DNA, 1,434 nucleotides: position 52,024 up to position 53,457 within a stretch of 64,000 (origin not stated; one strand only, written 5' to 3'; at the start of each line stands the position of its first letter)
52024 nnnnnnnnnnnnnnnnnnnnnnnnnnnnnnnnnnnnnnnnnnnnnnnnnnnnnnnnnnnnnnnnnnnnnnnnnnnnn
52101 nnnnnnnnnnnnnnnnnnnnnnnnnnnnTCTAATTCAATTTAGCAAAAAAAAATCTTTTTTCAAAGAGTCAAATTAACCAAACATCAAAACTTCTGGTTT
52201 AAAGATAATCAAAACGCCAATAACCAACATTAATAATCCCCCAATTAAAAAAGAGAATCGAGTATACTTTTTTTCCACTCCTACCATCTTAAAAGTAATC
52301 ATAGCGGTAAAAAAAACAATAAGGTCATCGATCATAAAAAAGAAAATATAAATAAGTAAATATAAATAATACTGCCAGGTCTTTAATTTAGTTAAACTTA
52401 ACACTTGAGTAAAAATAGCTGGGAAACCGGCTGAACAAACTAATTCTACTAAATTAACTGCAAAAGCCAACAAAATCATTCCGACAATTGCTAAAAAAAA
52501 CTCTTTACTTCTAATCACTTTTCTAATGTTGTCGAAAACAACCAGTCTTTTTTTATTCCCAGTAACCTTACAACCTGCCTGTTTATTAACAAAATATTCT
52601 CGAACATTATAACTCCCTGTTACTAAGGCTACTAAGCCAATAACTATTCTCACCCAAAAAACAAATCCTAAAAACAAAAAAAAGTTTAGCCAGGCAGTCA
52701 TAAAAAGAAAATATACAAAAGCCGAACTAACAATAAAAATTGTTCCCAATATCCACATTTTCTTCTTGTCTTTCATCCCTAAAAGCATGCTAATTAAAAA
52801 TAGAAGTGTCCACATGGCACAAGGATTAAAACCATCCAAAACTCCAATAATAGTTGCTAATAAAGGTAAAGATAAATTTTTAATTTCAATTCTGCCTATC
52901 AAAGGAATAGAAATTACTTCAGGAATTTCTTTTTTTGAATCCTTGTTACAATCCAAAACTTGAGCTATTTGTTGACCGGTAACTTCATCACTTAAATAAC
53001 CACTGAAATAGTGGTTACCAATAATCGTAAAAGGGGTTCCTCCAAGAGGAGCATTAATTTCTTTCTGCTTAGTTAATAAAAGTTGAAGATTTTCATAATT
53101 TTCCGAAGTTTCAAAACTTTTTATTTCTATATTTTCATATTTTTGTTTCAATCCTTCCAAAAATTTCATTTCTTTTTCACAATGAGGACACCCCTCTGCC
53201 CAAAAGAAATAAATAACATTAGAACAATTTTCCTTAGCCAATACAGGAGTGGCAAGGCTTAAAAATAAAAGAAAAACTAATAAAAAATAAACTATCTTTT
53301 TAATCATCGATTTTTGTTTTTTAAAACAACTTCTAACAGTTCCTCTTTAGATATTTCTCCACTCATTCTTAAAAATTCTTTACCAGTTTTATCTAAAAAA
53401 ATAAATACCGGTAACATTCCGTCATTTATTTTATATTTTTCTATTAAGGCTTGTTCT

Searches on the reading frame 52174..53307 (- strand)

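Call 26: search_protein_families(library=pfam, proteins=[window:52174-53307:-], max_evalue=0.01)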
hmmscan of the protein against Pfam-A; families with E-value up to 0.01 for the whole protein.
window:52174-53307:- (377 aa): 2 families
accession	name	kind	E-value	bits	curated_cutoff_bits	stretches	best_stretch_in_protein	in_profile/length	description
PF13905.12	Thioredoxin_8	-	0.0017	19.1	27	1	31-100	4-77/94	Thioredoxin-like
PF00462.30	Glutaredoxin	-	0.0073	16.9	22.9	0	32-66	2-35/60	Glutaredoxin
